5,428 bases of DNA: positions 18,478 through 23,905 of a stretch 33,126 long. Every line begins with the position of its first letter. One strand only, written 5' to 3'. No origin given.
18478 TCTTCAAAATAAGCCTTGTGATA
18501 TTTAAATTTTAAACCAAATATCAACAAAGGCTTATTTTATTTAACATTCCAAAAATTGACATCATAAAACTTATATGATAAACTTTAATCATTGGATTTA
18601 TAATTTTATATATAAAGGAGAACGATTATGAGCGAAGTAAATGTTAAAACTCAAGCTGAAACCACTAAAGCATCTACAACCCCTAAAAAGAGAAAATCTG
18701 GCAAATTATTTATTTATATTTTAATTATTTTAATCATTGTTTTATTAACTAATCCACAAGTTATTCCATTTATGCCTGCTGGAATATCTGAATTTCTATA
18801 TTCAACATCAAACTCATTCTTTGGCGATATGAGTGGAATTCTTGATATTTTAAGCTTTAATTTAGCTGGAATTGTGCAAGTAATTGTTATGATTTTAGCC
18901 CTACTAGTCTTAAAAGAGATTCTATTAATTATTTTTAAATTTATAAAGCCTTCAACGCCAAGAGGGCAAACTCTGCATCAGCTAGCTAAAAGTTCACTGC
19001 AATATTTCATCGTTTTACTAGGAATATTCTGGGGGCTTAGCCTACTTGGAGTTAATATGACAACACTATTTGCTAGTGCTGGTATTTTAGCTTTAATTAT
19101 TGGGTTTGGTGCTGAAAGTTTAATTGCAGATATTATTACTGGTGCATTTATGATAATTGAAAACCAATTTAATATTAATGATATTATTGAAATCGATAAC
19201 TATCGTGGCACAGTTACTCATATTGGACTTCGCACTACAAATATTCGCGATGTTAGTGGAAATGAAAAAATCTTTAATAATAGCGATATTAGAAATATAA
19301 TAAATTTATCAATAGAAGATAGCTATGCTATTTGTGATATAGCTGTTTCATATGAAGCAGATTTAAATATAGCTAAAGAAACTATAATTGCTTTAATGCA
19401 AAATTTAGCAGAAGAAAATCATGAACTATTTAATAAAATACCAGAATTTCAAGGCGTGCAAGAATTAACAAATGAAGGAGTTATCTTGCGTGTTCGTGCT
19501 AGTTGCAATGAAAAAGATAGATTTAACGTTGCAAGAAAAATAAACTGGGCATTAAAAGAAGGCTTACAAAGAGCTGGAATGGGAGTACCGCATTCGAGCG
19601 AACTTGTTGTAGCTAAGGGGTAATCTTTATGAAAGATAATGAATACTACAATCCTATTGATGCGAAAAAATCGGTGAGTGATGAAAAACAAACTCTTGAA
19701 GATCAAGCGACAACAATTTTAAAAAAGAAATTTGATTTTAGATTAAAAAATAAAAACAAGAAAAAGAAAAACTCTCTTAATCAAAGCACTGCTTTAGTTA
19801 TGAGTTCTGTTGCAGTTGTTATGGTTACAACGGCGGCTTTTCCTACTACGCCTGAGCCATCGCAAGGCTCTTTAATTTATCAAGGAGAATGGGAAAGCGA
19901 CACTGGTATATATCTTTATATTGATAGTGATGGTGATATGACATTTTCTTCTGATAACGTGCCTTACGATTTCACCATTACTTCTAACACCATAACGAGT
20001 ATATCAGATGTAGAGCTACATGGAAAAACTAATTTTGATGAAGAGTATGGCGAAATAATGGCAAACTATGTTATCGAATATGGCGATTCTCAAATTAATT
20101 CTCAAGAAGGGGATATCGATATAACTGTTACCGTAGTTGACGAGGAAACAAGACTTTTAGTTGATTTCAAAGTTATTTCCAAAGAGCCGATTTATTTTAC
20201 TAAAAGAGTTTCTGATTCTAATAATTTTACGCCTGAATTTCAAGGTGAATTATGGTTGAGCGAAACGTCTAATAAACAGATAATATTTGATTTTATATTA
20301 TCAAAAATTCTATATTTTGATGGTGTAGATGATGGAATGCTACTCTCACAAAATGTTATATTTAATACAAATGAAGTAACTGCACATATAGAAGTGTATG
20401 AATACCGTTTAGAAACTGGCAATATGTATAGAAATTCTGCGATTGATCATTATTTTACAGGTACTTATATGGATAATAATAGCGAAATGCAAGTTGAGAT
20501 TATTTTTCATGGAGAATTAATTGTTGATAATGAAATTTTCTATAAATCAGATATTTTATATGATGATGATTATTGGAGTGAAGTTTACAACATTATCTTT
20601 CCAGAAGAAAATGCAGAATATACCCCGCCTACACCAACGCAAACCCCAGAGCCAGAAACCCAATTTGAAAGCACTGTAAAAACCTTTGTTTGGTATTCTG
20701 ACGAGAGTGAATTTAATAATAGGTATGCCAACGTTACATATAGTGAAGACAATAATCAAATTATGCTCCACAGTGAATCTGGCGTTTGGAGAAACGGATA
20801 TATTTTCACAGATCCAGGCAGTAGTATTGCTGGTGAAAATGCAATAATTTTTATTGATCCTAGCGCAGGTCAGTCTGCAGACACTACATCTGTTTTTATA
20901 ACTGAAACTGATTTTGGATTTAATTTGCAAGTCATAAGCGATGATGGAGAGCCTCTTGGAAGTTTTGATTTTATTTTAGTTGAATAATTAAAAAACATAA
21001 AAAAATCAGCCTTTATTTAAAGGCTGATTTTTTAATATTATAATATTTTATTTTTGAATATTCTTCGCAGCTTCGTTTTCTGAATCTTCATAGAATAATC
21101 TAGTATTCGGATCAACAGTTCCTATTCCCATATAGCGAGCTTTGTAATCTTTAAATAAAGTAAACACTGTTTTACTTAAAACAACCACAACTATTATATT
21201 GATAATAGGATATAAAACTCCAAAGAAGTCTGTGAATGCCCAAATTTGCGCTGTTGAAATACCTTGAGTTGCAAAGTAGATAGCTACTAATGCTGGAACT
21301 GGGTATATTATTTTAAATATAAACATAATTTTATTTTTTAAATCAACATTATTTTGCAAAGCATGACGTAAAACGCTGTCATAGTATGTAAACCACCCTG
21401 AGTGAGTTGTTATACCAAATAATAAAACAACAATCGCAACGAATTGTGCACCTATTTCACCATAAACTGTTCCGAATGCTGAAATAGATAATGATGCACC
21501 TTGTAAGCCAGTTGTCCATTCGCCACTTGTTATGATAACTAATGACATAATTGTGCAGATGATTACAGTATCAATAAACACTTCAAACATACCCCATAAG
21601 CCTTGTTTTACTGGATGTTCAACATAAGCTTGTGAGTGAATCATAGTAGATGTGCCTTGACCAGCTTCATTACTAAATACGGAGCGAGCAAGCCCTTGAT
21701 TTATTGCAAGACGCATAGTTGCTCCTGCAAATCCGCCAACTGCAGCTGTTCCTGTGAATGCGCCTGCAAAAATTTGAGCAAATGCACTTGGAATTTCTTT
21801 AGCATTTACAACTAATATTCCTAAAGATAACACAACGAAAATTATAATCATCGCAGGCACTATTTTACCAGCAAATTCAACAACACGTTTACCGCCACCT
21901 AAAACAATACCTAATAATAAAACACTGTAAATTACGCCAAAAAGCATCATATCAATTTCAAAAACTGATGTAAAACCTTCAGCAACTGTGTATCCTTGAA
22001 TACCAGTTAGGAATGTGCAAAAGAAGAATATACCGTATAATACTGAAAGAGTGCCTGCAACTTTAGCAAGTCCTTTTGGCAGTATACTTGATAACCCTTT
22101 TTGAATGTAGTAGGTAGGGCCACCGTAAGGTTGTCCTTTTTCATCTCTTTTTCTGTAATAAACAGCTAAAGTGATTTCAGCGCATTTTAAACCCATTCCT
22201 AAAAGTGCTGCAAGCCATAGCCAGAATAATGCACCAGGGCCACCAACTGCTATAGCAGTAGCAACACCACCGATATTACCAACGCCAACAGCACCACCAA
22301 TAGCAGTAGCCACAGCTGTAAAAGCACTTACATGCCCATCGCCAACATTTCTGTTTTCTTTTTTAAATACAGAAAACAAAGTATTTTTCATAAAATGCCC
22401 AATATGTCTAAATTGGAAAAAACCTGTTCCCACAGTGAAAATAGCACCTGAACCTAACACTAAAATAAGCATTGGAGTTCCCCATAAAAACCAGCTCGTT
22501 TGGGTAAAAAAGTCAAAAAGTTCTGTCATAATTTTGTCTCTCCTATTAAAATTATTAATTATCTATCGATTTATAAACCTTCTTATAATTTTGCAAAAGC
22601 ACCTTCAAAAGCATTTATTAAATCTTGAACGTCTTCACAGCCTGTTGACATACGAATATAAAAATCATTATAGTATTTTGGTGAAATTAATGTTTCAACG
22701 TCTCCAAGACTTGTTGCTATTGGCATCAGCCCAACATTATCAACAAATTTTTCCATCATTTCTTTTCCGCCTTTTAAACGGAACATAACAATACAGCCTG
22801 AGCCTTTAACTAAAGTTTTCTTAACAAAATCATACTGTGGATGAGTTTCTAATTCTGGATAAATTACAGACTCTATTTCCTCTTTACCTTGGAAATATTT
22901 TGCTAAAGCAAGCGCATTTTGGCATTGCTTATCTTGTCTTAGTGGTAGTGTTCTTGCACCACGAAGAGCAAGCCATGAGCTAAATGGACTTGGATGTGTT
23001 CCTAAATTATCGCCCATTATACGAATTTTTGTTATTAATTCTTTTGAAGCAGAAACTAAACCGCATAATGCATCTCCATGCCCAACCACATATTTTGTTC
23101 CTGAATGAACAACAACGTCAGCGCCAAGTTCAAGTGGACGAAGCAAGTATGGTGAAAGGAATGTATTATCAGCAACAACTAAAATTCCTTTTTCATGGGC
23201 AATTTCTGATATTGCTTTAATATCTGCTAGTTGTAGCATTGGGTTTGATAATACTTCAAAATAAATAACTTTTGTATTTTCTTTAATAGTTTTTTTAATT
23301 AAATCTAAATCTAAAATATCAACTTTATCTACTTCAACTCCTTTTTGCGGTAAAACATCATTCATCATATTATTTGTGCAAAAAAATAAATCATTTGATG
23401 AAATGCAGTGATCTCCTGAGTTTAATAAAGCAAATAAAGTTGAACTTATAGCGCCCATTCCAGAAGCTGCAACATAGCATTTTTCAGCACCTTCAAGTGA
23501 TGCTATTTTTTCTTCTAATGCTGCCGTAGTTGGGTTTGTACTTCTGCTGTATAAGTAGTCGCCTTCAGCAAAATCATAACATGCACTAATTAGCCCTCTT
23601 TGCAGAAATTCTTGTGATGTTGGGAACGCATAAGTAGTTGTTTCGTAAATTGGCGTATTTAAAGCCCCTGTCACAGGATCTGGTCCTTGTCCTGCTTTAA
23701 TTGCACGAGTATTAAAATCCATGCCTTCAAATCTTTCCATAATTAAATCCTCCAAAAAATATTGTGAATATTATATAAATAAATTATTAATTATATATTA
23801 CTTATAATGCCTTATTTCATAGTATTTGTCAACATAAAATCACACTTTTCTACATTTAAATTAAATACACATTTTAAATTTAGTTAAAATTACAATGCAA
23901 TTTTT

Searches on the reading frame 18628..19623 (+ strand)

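Call 11: search_protein_families(library=pfam, proteins=[window:18628-19623:+], max_evalue=0.001)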
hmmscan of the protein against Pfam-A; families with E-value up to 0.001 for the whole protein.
window:18628-19623:+ (331 aa): 1 family
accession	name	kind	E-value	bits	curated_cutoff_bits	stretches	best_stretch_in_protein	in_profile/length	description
PF00924.24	MS_channel_2nd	-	1.7e-12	47.7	20.2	1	165-228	2-67/68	Mechanosensitive ion channel, beta-domain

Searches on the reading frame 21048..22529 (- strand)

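Call 11: search_protein_families(library=pfam, proteins=[window:21048-22529:-], max_evalue=0.001)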
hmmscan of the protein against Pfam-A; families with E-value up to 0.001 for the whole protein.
window:21048-22529:- (493 aa): 1 family
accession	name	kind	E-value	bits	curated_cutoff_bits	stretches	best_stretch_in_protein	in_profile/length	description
PF01235.23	Na_Ala_symp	-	2.3e-103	347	24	1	58-465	4-382/392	Sodium:alanine symporter family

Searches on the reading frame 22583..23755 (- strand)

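Call 11: search_protein_families(library=pfam, proteins=[window:22583-23755:-], max_evalue=0.001)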
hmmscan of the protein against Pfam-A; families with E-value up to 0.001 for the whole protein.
window:22583-23755:- (390 aa): 5 families
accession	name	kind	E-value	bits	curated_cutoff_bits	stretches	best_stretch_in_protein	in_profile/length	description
PF01053.26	Cys_Met_Meta_PP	-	8.9e-117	390.3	27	1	16-387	2-380/381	Cys/Met metabolism PLP-dependent enzyme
PF00266.25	Aminotran_5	-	3e-08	33.5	21.5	1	100-244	74-221/371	Aminotransferase class-V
PF01041.23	DegT_DnrJ_EryC1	-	1e-07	31.9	19.8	1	74-196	23-145/360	DegT/DnrJ/EryC1/StrS aminotransferase family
PF00155.27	Aminotran_1_2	-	1.8e-07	31.1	19.7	1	76-198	43-187/361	Aminotransferase class I and II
PF01212.27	Beta_elim_lyase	-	3.1e-06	27.2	27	1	65-197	24-169/288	Beta-eliminating lyase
